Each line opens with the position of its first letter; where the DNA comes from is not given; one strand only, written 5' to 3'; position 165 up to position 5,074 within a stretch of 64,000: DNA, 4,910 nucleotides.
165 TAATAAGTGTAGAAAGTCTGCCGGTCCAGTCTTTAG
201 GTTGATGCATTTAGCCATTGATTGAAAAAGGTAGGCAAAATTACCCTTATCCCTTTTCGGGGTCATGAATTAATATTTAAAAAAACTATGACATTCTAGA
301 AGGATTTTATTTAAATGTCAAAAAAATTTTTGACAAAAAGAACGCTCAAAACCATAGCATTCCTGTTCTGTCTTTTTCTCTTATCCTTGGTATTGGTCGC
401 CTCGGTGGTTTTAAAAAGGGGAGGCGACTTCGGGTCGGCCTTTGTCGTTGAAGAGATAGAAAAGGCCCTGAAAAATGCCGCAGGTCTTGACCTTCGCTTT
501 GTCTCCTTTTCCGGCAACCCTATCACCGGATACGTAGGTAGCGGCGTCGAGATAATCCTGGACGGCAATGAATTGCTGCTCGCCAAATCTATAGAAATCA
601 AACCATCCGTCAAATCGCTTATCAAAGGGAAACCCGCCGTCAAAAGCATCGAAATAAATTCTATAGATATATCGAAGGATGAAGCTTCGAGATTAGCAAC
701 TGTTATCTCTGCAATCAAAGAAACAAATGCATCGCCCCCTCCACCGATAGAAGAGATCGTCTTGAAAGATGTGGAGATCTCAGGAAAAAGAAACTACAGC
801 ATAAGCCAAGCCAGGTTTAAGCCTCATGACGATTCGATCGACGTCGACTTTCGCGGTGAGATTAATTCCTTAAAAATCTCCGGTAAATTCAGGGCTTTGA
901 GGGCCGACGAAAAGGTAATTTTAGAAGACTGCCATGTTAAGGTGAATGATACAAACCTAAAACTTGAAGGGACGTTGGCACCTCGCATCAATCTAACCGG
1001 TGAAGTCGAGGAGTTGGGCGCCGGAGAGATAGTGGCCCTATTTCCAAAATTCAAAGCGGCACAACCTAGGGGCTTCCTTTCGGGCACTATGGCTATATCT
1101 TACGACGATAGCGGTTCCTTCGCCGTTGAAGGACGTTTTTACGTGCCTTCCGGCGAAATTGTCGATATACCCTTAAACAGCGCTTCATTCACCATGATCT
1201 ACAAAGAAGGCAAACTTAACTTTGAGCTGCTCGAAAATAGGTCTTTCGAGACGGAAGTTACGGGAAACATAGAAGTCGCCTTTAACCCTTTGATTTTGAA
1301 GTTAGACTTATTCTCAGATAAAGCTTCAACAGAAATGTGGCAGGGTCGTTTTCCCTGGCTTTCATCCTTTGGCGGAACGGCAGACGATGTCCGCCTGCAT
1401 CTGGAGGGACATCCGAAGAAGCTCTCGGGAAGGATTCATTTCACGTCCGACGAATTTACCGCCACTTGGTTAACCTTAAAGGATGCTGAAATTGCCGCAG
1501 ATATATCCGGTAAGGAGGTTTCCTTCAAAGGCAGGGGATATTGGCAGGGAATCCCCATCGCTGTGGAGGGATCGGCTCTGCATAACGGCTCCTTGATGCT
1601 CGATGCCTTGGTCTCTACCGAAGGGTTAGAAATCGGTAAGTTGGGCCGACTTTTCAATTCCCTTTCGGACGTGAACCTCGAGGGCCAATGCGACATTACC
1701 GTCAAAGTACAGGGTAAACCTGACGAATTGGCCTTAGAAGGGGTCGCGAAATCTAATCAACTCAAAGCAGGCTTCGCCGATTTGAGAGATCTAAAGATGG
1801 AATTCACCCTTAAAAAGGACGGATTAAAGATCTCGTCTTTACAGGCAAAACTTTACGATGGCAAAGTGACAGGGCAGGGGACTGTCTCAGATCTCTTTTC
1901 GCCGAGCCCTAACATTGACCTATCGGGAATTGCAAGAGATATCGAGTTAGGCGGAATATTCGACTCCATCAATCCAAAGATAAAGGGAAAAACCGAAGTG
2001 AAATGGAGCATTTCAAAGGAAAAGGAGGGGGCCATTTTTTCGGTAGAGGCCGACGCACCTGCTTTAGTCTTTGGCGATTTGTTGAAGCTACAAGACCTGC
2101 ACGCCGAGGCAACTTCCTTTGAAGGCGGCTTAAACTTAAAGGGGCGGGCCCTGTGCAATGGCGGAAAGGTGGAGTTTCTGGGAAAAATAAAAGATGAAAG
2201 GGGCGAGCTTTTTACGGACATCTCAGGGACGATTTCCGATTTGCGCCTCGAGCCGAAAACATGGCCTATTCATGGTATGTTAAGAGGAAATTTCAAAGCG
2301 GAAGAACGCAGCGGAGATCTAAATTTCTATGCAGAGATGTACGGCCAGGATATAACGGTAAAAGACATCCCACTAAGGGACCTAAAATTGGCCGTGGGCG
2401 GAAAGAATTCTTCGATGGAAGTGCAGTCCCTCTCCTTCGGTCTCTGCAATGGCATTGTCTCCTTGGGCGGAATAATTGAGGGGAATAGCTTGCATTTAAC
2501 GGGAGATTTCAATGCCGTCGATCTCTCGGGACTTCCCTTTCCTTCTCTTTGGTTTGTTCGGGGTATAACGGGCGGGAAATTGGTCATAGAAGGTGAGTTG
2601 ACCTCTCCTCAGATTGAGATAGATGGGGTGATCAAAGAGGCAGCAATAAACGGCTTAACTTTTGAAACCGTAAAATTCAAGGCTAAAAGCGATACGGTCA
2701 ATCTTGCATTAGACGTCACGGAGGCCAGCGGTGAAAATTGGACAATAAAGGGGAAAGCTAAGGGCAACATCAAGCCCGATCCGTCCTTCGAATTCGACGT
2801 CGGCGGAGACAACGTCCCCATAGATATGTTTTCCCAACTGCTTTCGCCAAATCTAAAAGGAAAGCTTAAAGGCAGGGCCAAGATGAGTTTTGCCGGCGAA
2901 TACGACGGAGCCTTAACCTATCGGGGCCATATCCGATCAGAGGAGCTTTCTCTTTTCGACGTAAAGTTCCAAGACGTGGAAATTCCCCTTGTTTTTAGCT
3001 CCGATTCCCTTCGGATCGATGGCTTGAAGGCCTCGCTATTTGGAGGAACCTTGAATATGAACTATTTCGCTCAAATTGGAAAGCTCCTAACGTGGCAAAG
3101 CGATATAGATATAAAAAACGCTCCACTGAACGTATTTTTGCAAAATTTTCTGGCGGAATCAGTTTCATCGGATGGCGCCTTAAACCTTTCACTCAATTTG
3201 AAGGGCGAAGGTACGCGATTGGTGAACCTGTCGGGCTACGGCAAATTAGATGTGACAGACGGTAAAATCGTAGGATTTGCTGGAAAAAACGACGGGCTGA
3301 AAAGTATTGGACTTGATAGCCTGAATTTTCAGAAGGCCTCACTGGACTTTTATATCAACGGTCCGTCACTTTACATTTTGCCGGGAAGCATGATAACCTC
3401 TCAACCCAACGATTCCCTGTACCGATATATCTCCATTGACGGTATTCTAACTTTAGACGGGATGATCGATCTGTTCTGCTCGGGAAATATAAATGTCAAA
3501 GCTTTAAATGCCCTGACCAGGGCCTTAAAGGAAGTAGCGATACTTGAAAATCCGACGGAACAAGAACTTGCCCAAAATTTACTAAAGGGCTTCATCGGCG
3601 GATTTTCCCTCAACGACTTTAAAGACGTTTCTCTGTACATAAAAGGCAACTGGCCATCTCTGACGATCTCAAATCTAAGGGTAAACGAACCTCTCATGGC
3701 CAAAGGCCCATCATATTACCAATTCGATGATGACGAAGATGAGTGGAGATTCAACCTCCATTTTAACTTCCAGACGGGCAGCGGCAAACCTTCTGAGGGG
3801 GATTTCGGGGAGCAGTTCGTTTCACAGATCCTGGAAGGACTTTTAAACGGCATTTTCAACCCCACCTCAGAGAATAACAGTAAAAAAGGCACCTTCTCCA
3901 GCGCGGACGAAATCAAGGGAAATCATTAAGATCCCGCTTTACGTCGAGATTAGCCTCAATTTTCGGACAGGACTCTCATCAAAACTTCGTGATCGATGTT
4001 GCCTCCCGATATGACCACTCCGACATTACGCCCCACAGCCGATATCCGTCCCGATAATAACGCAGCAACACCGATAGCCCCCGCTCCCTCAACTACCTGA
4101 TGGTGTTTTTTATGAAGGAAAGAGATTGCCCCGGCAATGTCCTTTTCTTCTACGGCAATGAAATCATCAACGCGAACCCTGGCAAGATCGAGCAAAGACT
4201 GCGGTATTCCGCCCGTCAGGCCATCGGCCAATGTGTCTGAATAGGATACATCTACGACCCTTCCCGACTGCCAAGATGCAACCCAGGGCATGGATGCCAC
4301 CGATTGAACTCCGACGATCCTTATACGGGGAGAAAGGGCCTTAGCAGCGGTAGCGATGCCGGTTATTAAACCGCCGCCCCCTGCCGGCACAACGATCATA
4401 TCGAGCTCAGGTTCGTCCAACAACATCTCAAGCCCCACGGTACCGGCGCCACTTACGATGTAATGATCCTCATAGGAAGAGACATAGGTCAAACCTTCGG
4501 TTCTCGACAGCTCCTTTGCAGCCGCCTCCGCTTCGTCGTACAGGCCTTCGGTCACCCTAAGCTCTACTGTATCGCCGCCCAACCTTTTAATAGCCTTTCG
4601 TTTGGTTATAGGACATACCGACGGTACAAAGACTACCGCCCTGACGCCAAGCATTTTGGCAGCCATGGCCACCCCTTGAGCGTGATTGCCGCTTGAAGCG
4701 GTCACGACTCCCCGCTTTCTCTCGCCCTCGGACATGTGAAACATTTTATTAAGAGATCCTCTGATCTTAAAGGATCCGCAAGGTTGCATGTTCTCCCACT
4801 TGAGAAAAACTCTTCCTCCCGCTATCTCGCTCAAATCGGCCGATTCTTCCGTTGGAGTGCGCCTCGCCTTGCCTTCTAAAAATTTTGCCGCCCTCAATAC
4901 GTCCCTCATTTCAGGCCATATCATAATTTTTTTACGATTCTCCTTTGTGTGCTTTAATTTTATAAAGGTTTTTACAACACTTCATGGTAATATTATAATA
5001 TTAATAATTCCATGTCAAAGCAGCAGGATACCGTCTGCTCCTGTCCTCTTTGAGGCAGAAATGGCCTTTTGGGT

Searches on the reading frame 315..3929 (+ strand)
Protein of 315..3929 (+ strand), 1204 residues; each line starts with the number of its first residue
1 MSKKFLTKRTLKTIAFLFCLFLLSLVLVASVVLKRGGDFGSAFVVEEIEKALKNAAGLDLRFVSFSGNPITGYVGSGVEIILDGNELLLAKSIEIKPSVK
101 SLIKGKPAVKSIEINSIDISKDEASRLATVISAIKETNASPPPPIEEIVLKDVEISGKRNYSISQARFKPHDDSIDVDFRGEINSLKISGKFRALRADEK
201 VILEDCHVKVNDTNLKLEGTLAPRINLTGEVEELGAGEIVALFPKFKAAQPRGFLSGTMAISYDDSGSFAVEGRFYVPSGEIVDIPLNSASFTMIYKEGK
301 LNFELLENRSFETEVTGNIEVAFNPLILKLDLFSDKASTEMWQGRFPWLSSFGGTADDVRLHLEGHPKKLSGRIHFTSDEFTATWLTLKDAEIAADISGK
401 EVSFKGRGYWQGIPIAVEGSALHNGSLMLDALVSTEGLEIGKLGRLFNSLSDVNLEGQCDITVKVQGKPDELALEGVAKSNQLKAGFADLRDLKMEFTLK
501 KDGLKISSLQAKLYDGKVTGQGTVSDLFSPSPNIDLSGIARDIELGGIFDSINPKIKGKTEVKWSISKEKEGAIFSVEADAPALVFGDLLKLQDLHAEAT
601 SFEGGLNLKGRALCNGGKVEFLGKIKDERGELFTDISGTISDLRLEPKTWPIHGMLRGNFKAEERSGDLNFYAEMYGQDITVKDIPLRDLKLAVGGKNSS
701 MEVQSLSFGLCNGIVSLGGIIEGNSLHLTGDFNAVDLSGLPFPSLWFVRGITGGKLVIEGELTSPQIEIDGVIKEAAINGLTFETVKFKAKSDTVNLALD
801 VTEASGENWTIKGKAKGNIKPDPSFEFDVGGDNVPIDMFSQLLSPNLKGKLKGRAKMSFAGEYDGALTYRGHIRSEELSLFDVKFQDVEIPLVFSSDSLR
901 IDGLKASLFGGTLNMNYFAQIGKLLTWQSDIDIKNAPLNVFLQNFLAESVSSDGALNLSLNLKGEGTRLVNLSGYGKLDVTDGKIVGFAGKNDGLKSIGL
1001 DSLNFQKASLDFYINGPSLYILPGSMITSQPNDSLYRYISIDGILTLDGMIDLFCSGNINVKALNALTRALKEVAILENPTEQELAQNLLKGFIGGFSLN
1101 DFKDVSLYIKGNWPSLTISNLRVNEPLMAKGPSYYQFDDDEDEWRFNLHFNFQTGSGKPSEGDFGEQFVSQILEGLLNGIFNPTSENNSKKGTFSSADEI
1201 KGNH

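Call 68: search_protein_families(library=pfam, proteins=[window:315-3929:+], max_evalue=1e-8)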
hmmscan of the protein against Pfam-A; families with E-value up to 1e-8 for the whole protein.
window:315-3929:+ (1204 aa): 1 family
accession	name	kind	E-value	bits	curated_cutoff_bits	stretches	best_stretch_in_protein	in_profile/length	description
PF05359.17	DUF748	-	7.7e-11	41.2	50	0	8-268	11-263/1037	Domain of Unknown Function (DUF748)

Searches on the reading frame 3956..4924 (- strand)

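Call 68: search_protein_families(library=pfam, proteins=[window:3956-4924:-], max_evalue=1e-8)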
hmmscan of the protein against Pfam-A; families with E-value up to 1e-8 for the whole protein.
window:3956-4924:- (322 aa): 1 family
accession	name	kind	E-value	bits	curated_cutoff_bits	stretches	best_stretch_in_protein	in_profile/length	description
PF00291.31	PALP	-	2.1e-73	247.7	35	1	20-307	5-295/295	Pyridoxal-phosphate dependent enzyme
